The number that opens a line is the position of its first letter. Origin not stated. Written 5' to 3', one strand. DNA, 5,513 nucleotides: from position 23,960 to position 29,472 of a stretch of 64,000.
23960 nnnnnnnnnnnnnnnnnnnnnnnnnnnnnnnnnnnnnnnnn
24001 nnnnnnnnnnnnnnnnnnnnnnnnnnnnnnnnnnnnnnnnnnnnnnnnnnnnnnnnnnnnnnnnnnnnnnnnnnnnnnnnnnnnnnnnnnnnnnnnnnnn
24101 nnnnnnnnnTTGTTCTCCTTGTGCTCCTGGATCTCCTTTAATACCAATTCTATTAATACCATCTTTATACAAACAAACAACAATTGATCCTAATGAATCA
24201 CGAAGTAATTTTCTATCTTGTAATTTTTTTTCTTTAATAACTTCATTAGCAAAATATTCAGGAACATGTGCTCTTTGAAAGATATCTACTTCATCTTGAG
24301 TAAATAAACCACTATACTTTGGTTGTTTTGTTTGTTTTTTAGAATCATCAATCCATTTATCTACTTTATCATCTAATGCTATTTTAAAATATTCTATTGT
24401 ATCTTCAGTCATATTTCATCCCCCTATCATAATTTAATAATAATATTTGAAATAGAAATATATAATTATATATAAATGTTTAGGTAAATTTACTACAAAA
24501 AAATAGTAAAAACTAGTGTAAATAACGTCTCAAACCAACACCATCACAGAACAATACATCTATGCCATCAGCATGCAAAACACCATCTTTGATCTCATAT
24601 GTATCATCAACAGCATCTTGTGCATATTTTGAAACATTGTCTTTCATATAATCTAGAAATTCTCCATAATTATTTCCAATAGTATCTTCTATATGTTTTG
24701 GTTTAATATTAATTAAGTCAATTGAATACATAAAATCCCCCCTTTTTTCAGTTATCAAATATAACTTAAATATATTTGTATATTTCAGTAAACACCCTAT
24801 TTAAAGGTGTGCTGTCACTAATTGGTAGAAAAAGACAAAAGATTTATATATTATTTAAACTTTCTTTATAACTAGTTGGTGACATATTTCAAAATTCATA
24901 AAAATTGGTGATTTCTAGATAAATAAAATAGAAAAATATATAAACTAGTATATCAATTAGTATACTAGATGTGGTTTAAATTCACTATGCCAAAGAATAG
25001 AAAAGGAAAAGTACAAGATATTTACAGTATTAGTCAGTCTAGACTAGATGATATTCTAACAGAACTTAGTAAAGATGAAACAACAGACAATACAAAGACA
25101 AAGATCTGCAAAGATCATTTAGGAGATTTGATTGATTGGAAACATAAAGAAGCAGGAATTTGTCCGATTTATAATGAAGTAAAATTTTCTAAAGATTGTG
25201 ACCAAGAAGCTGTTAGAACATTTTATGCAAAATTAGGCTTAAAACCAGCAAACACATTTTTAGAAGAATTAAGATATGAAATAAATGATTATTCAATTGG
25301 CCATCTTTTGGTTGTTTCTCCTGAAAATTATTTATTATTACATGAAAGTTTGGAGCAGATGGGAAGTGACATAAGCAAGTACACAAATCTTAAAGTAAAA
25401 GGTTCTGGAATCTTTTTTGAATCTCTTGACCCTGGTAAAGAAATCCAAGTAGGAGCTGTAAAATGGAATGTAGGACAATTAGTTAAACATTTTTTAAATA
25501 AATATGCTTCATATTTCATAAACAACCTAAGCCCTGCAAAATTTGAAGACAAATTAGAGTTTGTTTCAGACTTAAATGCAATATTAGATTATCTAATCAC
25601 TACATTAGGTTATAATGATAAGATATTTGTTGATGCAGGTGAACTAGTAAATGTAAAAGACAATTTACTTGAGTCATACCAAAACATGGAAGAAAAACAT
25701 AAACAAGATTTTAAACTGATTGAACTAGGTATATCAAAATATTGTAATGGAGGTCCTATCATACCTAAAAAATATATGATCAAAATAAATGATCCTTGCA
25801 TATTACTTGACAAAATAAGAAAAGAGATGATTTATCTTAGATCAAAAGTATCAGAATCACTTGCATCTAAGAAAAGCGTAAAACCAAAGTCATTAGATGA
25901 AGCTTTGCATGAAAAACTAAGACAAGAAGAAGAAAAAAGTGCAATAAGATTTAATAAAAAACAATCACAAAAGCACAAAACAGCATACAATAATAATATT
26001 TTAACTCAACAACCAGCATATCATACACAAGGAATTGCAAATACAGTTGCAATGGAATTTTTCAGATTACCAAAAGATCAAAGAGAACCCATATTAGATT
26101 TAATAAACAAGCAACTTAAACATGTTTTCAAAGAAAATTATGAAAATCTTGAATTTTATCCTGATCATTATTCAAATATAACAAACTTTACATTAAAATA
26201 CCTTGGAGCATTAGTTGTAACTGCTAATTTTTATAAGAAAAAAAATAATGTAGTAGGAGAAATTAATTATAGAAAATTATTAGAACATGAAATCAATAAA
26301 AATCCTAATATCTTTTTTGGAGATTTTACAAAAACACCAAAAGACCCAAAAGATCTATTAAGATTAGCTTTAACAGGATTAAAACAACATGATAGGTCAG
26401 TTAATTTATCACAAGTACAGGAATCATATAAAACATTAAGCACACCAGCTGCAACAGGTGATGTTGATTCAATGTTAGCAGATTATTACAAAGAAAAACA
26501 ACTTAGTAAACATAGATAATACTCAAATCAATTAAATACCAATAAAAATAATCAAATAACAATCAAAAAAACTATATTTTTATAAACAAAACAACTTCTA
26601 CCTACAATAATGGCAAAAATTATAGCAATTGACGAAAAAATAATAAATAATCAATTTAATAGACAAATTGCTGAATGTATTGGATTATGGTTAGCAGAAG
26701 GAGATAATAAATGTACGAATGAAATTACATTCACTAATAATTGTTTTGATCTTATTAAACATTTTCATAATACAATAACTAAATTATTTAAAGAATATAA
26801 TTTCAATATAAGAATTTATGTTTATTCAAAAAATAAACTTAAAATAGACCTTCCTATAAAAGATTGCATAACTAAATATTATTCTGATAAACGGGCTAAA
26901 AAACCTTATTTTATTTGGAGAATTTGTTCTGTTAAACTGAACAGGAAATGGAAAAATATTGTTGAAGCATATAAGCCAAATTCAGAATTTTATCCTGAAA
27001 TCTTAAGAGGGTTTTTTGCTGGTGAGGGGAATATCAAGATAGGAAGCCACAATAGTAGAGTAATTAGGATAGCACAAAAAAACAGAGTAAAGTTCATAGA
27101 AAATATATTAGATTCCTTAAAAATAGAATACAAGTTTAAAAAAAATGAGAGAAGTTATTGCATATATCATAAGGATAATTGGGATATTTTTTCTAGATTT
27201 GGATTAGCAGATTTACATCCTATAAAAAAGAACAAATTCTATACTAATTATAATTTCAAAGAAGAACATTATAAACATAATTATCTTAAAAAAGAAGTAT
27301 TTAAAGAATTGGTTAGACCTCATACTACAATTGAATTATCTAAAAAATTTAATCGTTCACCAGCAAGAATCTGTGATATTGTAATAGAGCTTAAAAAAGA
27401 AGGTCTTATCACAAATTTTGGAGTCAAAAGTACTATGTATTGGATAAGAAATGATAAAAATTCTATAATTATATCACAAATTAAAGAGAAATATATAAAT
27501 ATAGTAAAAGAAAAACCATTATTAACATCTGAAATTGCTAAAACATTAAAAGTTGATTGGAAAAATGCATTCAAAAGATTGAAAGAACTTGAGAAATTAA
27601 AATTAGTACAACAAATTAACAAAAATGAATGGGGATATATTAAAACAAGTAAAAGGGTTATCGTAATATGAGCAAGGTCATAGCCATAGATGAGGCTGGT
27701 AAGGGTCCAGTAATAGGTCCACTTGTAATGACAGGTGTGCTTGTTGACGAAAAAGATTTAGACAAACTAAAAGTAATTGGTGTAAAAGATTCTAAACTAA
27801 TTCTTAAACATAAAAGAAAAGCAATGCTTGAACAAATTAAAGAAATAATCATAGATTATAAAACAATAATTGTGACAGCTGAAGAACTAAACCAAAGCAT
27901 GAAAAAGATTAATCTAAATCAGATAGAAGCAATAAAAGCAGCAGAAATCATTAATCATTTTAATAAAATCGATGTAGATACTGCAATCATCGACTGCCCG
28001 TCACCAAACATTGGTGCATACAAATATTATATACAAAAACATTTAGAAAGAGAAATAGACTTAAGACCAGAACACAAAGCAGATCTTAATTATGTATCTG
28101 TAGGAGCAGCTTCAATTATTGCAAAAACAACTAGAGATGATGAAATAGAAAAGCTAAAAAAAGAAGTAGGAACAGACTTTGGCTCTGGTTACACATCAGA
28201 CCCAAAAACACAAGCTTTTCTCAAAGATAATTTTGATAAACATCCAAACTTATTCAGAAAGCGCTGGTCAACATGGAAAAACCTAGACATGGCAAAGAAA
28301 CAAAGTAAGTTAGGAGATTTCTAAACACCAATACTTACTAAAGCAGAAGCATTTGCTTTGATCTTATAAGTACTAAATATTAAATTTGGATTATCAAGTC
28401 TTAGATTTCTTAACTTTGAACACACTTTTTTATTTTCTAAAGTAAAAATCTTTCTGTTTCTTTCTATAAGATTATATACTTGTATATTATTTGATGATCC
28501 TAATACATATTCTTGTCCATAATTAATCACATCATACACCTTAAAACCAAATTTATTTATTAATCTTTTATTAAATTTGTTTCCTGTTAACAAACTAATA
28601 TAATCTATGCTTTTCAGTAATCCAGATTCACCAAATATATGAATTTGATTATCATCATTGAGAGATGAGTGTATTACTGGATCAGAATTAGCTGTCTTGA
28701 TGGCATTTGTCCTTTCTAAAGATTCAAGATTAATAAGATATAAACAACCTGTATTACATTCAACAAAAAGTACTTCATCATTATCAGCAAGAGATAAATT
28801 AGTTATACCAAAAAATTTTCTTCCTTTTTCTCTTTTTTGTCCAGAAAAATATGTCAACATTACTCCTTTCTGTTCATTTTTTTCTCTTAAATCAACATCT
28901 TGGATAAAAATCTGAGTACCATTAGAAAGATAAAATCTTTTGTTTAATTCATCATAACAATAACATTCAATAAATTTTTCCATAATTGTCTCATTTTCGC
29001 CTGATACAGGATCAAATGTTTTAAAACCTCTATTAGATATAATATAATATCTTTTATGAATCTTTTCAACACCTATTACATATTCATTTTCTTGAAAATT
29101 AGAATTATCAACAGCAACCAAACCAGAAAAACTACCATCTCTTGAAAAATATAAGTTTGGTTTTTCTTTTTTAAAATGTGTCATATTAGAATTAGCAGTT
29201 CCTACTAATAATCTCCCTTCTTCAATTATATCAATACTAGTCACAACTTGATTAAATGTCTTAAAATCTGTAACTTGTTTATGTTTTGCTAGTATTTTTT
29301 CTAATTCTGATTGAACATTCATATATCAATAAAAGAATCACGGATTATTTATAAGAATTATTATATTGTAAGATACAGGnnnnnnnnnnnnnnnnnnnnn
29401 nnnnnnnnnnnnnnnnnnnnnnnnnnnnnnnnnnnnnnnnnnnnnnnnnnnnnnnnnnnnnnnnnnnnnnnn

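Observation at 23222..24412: Collagen-like protein with 50 uninterrupted Gly-X-Y triplets in an archaeon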

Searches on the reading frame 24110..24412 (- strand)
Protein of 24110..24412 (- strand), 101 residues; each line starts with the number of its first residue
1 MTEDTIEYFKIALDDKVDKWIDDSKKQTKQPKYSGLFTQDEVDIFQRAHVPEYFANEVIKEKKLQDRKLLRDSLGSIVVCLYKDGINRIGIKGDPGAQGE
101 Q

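Call 27: find_homologous_proteins(query=window:24110-24412:-, max_evalue=0.01)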
Query seq(101 aa) (101 aa): 1 proteins with E <= 0.01 among 1 candidates.
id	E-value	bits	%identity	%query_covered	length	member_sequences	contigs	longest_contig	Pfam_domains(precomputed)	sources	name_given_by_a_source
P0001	8.2e-60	217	100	100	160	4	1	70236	PF01391.24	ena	-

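Call 47: predict_structure(protein=window:24110-24412:-)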
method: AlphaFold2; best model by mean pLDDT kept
length: 101 residues; sequences in the alignment: 1
mean_pLDDT: 57.3   pTM: 0.44
mean pLDDT of the five models: 57.3, 55.5, 43.3, 37.3, 34.5
residues with pLDDT >= 90: 0; 70-90: 0; 50-70: 88; < 50: 13
segments of 3 or more residues with pLDDT < 50: 91-101
pLDDT, mean of each block of 10 residues (from residue 1): 58 67 60 57 59 54 59 65 58 39 30
secondary structure, 60 per line:
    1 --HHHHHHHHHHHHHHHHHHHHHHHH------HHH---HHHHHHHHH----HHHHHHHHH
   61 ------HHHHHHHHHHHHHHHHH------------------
elements in order: H3-26 H39-47 H52-60 H67-83

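Call 49: search_protein_families(library=pfam, proteins=[window:24146-24412:-], max_evalue=10)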
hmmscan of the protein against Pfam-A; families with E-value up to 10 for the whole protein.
seq(89 aa): 0 families

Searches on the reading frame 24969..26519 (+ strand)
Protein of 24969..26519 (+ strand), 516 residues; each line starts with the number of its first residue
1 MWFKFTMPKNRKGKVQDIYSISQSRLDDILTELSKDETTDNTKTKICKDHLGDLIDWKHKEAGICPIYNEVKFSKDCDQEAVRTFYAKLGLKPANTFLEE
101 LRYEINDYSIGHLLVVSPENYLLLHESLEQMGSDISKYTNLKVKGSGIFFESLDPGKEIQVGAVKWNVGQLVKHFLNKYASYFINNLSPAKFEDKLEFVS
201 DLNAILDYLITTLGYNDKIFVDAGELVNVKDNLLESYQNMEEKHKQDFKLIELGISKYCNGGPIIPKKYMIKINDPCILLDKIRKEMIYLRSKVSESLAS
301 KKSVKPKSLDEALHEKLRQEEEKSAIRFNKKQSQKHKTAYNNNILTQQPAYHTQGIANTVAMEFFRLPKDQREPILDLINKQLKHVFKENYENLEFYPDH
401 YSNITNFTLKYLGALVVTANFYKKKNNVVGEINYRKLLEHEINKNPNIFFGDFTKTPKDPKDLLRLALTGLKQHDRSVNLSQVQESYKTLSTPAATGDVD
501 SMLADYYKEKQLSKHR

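Call 7: search_protein_families(library=pfam, proteins=[window:24969-26519:+], max_evalue=0.01)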
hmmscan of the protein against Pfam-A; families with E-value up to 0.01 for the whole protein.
window:24969-26519:+ (516 aa): 0 families

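Call 21: search_protein_families(library=ncbifam, proteins=[window:24969-26519:+], max_evalue=0.01)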
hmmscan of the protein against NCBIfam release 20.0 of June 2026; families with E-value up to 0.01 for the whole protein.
window:24969-26519:+ (516 aa): 0 families

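Call 29: find_encoding_contigs(protein=window:24969-26519:+, flank=10000, max_places=10)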
Protein window:24969-26519:+ (516 aa): 7 contigs read that carry it; 5 places shown.
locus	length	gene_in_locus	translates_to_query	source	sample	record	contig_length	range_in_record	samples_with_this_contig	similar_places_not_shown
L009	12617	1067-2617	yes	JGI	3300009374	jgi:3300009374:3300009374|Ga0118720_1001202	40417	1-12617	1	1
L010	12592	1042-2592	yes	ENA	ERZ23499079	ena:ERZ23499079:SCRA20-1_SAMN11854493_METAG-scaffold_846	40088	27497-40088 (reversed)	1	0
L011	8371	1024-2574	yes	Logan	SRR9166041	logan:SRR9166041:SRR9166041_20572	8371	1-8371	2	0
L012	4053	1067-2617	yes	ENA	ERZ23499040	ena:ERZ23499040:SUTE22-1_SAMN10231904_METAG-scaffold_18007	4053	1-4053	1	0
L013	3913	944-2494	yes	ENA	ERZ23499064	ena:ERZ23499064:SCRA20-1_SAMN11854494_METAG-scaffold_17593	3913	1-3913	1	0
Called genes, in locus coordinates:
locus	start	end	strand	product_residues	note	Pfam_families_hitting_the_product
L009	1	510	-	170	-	?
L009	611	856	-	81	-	-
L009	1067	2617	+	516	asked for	-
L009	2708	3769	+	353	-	PF14528:LAGLIDADG_3 (faint), PF01978:TrmB (faint)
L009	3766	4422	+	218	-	PF01351:RNase_HII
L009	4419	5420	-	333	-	-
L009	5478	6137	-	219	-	PF01966:HD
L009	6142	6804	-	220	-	PF02163:Peptidase_M50 (faint)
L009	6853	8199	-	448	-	-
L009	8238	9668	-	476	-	-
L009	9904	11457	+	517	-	-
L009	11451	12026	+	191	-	-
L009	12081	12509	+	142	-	PF02996:Prefoldin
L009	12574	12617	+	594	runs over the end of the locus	PF02881:SRP54_N (weak), PF00448:SRP54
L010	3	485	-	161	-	?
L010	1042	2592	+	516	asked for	-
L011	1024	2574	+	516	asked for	-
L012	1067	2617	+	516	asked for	-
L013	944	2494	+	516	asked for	-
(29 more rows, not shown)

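Call 42: search_protein_families(library=phrogs, proteins=[window:24969-26519:+], max_evalue=0.01)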
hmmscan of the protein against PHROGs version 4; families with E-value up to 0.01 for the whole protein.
window:24969-26519:+ (516 aa): 0 families

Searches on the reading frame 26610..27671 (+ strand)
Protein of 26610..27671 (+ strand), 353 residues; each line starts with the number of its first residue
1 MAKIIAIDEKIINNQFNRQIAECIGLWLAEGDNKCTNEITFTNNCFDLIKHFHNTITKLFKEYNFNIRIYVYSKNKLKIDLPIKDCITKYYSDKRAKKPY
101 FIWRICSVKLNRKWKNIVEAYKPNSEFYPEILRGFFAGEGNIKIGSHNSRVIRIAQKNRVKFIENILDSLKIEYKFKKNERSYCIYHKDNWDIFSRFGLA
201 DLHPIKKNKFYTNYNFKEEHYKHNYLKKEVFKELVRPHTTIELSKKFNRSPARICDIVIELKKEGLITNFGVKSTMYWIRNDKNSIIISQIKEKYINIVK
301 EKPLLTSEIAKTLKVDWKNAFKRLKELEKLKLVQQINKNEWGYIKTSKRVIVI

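Call 7: search_protein_families(library=pfam, proteins=[window:26610-27671:+], max_evalue=0.01)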
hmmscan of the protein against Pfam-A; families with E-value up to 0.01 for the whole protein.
window:26610-27671:+ (353 aa): 5 families
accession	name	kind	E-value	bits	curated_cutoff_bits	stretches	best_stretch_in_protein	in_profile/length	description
PF01978.25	TrmB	-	1.5e-06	28.4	25.6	1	295-339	14-58/68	Sugar-specific transcriptional regulator TrmB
PF14528.11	LAGLIDADG_3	-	2.1e-06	28.3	22.5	1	130-179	5-55/82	LAGLIDADG-like domain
PF04182.18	B-block_TFIIIC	-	2.5e-05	24.7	22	0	304-337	19-52/73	B-block binding subunit of TFIIIC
PF01047.28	MarR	-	0.0008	19.7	24.6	0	237-268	17-48/59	MarR family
PF22979.2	HTH_69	-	0.0012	19.1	27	0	304-341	27-65/69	Winged helix-turn-helix domain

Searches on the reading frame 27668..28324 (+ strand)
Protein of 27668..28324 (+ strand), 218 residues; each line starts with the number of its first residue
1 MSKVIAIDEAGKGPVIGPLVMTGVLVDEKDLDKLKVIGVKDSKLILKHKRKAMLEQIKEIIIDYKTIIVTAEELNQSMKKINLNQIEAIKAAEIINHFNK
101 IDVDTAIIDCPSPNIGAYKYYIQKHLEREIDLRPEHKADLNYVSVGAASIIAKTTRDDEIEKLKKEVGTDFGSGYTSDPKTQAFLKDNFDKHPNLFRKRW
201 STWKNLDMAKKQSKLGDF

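Call 7: search_protein_families(library=pfam, proteins=[window:27668-28324:+], max_evalue=0.01)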
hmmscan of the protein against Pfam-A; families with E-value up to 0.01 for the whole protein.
window:27668-28324:+ (218 aa): 1 family
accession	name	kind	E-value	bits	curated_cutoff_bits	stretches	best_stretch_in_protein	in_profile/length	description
PF01351.25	RNase_HII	-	6e-44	150.7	25.8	1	7-202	3-198/199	Ribonuclease HII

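Call 11: find_encoding_contigs(protein=window:27668-28324:+, flank=3000, max_places=3)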
Protein window:27668-28324:+ (218 aa): 12 contigs read that carry it; 3 places shown.
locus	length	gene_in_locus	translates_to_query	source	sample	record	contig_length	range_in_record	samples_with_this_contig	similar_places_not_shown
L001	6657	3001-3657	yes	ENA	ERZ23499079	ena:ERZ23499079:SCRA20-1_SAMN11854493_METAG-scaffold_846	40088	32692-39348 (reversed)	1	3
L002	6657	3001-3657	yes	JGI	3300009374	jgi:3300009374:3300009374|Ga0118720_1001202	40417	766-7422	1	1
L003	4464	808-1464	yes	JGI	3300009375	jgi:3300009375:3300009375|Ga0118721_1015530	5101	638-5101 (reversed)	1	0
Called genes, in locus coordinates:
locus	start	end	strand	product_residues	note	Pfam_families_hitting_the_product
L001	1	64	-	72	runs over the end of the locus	-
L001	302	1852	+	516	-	-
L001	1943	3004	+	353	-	PF14528:LAGLIDADG_3 (faint), PF01978:TrmB (faint)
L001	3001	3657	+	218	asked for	PF01351:RNase_HII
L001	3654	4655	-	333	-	-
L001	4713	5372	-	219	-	PF01966:HD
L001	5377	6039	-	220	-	PF02163:Peptidase_M50 (faint)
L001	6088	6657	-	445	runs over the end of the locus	-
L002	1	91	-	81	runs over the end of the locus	-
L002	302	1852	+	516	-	-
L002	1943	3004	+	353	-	PF14528:LAGLIDADG_3 (faint), PF01978:TrmB (faint)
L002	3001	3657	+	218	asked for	PF01351:RNase_HII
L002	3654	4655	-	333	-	-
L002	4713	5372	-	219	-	PF01966:HD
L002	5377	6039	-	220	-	PF02163:Peptidase_M50 (faint)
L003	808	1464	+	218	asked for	PF01351:RNase_HII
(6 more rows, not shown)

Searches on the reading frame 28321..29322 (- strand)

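Call 7: search_protein_families(library=pfam, proteins=[window:28321-29322:-], max_evalue=0.01)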
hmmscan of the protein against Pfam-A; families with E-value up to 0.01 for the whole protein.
window:28321-29322:- (333 aa): 1 family
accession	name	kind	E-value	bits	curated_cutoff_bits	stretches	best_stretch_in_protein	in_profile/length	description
PF12195.14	End_beta_barrel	-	0.0049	17.2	35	0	249-299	17-67/83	Beta barrel domain of bacteriophage endosialidase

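Call 21: search_protein_families(library=ncbifam, proteins=[window:28321-29322:-], max_evalue=0.01)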
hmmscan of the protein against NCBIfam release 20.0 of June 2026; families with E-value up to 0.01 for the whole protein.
window:28321-29322:- (333 aa): 0 families

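Call 42: search_protein_families(library=phrogs, proteins=[window:28321-29322:-], max_evalue=0.01)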
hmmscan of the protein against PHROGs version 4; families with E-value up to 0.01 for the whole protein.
window:28321-29322:- (333 aa): 0 families
